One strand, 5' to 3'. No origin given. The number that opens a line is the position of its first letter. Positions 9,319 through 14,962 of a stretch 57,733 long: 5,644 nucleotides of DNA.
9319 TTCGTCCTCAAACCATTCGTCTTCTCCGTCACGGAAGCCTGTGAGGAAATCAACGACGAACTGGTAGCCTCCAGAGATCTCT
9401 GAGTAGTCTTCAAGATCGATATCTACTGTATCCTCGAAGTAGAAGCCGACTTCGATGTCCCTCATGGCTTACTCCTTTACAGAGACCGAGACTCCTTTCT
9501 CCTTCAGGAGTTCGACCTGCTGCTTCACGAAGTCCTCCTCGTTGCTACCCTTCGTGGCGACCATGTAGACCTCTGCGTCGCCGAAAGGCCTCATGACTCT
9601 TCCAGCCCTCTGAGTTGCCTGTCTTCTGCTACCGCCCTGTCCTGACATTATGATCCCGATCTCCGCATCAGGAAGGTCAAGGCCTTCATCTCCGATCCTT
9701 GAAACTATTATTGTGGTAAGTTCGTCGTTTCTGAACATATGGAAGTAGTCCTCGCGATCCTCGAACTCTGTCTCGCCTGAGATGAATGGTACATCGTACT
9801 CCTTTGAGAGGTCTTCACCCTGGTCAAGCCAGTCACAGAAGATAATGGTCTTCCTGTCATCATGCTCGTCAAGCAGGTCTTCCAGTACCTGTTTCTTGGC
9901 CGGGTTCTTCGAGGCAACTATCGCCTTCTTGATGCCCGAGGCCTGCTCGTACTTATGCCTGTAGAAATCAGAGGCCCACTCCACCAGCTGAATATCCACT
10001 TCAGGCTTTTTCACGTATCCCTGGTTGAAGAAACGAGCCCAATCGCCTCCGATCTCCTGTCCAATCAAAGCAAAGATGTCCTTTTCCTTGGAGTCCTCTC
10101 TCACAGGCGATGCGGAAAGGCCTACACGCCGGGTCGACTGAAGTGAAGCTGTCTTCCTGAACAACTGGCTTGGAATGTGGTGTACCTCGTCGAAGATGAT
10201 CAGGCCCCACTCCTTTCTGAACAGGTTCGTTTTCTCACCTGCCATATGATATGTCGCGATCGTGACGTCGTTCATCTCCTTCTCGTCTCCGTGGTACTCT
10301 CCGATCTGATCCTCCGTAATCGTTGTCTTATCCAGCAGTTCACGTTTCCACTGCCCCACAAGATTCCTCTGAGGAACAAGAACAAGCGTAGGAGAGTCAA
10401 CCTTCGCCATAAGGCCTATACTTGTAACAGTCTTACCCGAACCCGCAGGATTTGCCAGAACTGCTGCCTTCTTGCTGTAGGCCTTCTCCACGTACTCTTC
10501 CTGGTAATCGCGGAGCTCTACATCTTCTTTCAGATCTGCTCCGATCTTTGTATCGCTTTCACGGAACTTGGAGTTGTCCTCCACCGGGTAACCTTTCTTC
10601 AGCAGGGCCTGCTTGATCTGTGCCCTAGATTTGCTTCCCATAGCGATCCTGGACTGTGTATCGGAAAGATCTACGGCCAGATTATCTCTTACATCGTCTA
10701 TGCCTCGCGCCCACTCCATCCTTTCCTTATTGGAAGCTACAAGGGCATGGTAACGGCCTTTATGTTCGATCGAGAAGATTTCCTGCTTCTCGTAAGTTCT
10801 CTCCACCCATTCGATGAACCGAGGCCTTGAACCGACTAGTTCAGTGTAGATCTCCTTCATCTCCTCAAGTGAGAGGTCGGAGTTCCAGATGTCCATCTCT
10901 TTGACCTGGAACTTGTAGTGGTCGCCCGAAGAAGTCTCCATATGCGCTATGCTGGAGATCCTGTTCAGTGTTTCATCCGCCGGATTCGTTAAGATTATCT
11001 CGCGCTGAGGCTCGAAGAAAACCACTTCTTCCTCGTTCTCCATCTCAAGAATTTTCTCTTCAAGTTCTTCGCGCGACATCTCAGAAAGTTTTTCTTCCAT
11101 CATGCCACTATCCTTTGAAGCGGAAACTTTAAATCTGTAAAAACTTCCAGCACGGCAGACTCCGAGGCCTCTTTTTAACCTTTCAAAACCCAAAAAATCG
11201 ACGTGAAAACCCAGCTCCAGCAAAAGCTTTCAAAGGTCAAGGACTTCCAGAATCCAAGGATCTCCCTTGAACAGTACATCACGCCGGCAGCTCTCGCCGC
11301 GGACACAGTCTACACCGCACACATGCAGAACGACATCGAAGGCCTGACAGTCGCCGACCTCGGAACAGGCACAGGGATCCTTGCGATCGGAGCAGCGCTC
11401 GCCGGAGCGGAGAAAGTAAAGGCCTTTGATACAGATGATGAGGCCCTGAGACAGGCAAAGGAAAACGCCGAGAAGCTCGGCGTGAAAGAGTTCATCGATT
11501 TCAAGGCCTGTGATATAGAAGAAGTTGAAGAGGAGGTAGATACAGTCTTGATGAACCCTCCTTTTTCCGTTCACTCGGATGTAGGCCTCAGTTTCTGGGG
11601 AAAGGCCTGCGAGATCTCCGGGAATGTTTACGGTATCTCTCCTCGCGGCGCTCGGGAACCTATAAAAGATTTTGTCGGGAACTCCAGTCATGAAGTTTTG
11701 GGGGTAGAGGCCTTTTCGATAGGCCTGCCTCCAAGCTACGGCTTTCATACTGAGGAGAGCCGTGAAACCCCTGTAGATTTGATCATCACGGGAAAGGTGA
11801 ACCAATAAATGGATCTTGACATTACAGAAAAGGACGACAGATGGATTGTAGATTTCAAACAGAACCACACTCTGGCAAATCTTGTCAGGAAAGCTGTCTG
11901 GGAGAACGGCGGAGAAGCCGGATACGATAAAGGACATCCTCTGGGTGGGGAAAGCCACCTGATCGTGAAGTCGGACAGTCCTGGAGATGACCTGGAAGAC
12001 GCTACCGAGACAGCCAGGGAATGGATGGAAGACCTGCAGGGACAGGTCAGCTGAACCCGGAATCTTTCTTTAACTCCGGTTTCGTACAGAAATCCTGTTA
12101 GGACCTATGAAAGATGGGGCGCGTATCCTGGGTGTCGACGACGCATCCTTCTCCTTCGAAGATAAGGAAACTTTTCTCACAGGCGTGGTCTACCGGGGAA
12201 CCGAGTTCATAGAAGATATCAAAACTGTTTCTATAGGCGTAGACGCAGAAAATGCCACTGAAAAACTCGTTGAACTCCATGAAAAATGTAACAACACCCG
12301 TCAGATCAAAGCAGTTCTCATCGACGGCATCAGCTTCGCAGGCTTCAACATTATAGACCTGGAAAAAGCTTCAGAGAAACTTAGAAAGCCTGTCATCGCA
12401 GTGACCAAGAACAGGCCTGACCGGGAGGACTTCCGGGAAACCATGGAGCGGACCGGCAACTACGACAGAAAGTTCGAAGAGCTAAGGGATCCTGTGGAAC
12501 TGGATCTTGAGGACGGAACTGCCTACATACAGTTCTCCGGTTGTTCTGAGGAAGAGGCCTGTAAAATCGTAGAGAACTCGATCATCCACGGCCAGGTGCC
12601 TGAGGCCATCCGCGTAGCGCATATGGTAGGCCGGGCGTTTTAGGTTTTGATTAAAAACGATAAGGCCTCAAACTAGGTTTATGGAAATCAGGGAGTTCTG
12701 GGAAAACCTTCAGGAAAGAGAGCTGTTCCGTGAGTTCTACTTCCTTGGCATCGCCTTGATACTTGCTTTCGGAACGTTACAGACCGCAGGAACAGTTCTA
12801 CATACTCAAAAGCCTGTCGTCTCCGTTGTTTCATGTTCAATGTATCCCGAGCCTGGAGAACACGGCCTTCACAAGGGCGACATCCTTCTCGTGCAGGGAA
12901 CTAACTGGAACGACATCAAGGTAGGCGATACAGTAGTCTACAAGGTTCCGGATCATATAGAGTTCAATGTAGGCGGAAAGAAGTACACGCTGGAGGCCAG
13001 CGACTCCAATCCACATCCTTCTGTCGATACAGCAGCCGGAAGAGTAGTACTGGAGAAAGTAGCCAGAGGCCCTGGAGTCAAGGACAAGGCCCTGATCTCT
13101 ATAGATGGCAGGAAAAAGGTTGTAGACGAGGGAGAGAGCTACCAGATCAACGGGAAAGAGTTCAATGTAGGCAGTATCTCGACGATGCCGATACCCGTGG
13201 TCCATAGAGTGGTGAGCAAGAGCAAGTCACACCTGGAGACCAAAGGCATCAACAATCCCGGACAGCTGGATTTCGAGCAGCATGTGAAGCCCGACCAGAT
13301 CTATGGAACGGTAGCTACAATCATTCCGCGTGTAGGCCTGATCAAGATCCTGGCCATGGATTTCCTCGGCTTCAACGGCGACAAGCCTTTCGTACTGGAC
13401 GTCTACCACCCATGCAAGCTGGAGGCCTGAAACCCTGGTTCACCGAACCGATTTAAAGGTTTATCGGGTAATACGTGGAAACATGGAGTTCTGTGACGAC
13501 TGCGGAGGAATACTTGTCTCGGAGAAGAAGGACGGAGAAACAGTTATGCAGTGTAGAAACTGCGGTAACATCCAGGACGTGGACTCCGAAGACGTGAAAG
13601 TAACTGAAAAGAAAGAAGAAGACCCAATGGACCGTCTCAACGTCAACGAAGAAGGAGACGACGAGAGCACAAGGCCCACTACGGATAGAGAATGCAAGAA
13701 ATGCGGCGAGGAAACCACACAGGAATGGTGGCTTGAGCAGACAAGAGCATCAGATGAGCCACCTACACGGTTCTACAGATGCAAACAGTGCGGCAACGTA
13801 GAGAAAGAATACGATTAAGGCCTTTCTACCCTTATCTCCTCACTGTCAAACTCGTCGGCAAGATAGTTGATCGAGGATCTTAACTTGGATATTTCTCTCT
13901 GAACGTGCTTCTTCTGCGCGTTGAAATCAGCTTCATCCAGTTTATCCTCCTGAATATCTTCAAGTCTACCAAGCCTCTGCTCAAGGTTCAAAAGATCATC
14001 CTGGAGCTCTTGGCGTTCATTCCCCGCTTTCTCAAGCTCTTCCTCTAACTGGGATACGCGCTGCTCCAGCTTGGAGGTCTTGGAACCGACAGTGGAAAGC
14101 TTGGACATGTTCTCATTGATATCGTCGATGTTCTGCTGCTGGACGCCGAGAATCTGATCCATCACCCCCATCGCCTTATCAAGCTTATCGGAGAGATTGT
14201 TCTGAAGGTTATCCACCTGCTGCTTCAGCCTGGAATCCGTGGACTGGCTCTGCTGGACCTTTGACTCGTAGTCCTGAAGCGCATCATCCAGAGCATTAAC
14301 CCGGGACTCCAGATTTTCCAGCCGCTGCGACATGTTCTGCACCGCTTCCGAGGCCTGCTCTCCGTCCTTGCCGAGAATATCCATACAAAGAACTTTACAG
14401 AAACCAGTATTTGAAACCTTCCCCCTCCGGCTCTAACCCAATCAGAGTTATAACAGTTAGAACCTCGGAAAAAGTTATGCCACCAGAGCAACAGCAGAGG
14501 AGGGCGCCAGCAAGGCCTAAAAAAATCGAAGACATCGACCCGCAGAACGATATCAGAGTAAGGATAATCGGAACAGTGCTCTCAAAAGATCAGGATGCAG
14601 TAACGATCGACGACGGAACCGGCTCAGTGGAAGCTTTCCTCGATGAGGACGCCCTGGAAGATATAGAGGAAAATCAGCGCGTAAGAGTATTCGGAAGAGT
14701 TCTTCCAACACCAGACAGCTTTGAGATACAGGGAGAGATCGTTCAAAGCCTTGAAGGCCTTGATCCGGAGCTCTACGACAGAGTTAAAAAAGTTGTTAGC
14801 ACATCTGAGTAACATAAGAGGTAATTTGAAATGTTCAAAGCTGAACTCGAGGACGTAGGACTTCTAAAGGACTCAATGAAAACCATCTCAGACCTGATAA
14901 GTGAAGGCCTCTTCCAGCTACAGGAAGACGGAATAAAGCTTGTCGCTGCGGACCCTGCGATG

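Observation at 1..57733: Roughly 15-fold over-representation of the palindromic hexamer AGGCCT in all codon phases, both gene orientations and intergenic spacers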

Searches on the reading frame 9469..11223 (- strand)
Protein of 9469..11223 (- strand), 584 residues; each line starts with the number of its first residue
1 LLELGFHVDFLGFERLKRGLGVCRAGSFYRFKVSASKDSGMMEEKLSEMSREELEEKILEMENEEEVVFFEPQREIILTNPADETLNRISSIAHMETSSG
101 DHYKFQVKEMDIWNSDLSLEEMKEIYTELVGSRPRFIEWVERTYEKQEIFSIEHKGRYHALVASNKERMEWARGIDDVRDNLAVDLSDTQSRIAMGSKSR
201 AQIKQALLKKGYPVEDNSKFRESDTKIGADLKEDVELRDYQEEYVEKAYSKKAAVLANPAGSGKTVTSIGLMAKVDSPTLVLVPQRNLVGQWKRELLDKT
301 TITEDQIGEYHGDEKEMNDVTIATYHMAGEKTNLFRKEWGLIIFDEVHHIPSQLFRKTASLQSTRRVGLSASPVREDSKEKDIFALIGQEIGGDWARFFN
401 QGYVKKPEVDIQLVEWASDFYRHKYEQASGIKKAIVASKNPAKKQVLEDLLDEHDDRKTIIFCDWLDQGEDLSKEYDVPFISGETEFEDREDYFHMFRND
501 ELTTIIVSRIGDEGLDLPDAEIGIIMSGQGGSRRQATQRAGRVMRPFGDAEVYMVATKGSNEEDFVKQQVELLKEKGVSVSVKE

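Call 13: search_protein_families(library=pfam, proteins=[window:9469-11223:-], max_evalue=0.01)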
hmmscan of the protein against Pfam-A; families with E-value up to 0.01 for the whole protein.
window:9469-11223:- (584 aa): 6 families
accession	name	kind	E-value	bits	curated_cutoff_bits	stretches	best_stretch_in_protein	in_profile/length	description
PF16203.11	ERCC3_RAD25_C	-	8e-25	88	27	1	413-549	16-154/248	ERCC3/RAD25/XPB C-terminal helicase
PF04851.21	ResIII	-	2.3e-22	80.1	22.5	1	235-374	2-163/164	Type III restriction enzyme, res subunit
PF00271.37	Helicase_C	-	1.5e-15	57.8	23.5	1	443-545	2-108/110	Helicase conserved C-terminal domain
PF00176.29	SNF2-rel_dom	-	3e-11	43.4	24.9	1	244-387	15-178/290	SNF2-related domain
PF00270.35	DEAD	-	4.1e-10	40.1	26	1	239-374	2-161/167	DEAD/DEAH box helicase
PF21982.2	RecX_HTH1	-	0.0041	17.5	26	0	197-215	13-31/40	RecX, first three-helix domain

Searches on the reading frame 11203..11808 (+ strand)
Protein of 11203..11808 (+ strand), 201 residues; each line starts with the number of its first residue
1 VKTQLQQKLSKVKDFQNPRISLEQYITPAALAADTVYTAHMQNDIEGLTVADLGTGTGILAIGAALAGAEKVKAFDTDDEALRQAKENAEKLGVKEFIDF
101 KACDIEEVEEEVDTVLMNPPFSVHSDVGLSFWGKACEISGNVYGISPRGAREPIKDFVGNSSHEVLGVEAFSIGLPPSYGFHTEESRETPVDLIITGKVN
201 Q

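Call 13: search_protein_families(library=pfam, proteins=[window:11203-11808:+], max_evalue=0.01)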
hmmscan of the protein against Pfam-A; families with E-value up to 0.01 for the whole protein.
window:11203-11808:+ (201 aa): 14 families
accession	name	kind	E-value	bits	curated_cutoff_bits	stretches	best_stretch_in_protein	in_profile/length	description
PF05175.20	MTS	-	3.6e-14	53.2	23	1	39-130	25-117/170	Methyltransferase small domain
PF06325.19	PrmA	-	3.7e-14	53.4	22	1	46-118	161-233/296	Ribosomal protein L11 methyltransferase (PrmA)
PF13847.12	Methyltransf_31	-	5.6e-11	42.8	27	1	46-118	3-81/145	Methyltransferase domain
PF03602.21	Cons_hypoth95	-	8.2e-09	35.8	24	1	41-124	36-126/182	Conserved hypothetical protein 95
PF01170.24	UPF0020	-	1.1e-08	35.5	22.3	1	70-122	52-132/197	RMKL-like, methyltransferase domain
PF13649.12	Methyltransf_25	-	2.2e-08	35.1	27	1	50-118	1-72/97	Methyltransferase domain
PF08241.18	Methyltransf_11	-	1.4e-05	26.1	21.2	1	52-118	2-67/95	Methyltransferase domain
PF02475.24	TRM5-TYW2_MTfase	-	0.00018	21.9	28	1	46-124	36-117/164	TRM5/TYW2 methyltransferase domain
PF12847.13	Methyltransf_18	-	0.00031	21.2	27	1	47-116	15-87/151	Methyltransferase domain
PF09445.16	Methyltransf_15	-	0.00032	20.7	22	1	50-116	4-76/165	RNA cap guanine-N2 methyltransferase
PF13679.12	Methyltransf_32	-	0.00037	20.9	27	1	42-111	21-95/143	Methyltransferase domain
PF01209.24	Ubie_methyltran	-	0.0035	17.1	20.1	1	37-114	38-116/233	ubiE/COQ5 methyltransferase family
PF10294.15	Methyltransf_16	-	0.0074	16.5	21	0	40-103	40-105/174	Lysine methyltransferase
PF01596.23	Methyltransf_3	-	0.0085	15.9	22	0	55-112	55-112/204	O-methyltransferase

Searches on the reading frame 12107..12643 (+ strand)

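Call 14: search_protein_families(library=pfam, proteins=[window:12107-12643:+], max_evalue=0.01)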
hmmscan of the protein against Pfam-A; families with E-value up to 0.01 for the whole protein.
window:12107-12643:+ (178 aa): 1 family
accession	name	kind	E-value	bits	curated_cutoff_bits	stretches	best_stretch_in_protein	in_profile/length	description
PF01949.23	Endo_dU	-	6.9e-45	153.1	32.7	1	4-177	2-180/182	Endonuclease dU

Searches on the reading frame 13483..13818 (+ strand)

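Call 14: search_protein_families(library=pfam, proteins=[window:13483-13818:+], max_evalue=0.01)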
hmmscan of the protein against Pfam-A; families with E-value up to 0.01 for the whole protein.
window:13483-13818:+ (111 aa): 8 families
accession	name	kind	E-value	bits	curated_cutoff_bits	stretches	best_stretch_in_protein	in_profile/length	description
PF01096.23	Zn_ribbon_TFIIS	-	7.4e-12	45.3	21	1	70-106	2-37/39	Transcription factor S-II (TFIIS)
PF02150.21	Zn_ribbon_RPB9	-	1.6e-06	28.4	25.2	1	1-35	1-35/36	RNA polymerases M/15 Kd subunit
PF24042.1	DUF7351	-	8.5e-06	26.1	31.2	1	4-105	4-102/177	Domain of unknown function (DUF7351)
PF19769.4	CPxCG_zf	-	0.0018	18.5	27.2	0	9-42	11-44/183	CPxCG-related zinc finger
PF07754.17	HVO_2753_ZBP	-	0.0051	17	33.2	0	4-30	1-25/46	Small zinc finger protein HVO_2753-like, Zn-binding pocket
PF07282.18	Cas12f1-like_TNB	-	0.0057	17.2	26.3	0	67-106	27-49/60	Cas12f1-like, TNB domain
PF12773.13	DZR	-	0.0089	16.6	27.3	0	2-34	13-37/45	Double zinc ribbon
PF00130.28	C1_1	-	0.0091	16.2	26.5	0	2-29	12-36/53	Phorbol esters/diacylglycerol binding domain (C1 domain)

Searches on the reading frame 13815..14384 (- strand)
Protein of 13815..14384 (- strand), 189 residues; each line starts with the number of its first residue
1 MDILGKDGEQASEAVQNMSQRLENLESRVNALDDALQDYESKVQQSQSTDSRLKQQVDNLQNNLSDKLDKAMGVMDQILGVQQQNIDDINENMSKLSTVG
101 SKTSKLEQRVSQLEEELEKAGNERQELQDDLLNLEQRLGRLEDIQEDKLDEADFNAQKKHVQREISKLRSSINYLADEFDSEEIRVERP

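Call 14: search_protein_families(library=pfam, proteins=[window:13815-14384:-], max_evalue=0.01)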
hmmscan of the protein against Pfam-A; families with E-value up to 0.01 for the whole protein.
window:13815-14384:- (189 aa): 32 families (the best 25 are shown)
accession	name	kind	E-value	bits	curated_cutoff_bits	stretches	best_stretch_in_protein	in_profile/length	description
PF25450.1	Rab11-FIP3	-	1.4e-05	25.8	31.9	1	11-77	52-118/125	Rab11-FIP3-like domain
PF18595.6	Nuf2_DHR10-like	-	3.6e-05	24.2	28.4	0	83-153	39-109/117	Nuf2, DHR10-like domain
PF16526.10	CLZ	-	4.5e-05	24.2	26.7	0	3-60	8-68/71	C-terminal leucine zipper domain of cyclic nucleotide-gated channels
PF06419.17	COG6_N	-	8.7e-05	23.1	27.4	1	11-65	31-85/114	Conserved oligomeric complex COG6, N-terminal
PF01576.24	Myosin_tail_1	-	8.9e-05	21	38.1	1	8-175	365-529/1081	Myosin tail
PF05010.19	TACC_C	-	9.4e-05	22.7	29.9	1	12-172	7-169/201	Transforming acidic coiled-coil-containing protein (TACC), C-terminal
PF16519.10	TRPM_tetra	-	0.00012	22.6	26.6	1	12-47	8-43/56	Tetramerisation domain of TRPM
PF25762.1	HAUS1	-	0.00018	21.8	40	1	89-171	109-192/236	HAUS augmin-like complex subunit 1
PF20651.3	EXOC6_Sec15_N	-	0.00021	21.7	27.2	1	80-135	15-70/170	Exocyst complex component EXOC6/Sec15, N-terminal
PF07889.17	DUF1664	-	0.00033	21.1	34.6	0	53-119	53-119/124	Protein of unknown function (DUF1664)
PF23991.1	DUF7310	-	0.00055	20.8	40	0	7-59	24-76/83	Coiled-coil region of unknown function (DUF7310)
PF02050.21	FliJ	-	0.00059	20.5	28.4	0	54-153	4-104/123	Flagellar FliJ protein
PF08614.16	ATG16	-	0.0007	20.3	33.7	0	97-172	70-146/200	Autophagy protein 16 (ATG16)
PF05377.16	FlaC_arch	-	0.00076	20.3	27.8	0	102-141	1-40/55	Flagella accessory protein C (FlaC)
PF02090.21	SPAM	-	0.00077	19.9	35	0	17-147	2-121/142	Salmonella surface presentation of antigen gene type M protein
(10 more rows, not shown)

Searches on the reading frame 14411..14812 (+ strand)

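Call 14: search_protein_families(library=pfam, proteins=[window:14411-14812:+], max_evalue=0.01)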
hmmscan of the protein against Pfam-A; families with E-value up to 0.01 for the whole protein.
window:14411-14812:+ (133 aa): 2 families
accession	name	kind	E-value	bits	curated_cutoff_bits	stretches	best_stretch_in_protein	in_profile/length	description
PF01336.31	tRNA_anti-codon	-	3.7e-06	27.2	27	1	50-108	1-69/75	OB-fold nucleic acid binding domain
PF08661.17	Rep_fac-A_3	-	0.0048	17.6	23.5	1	46-130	17-99/105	Replication factor A protein 3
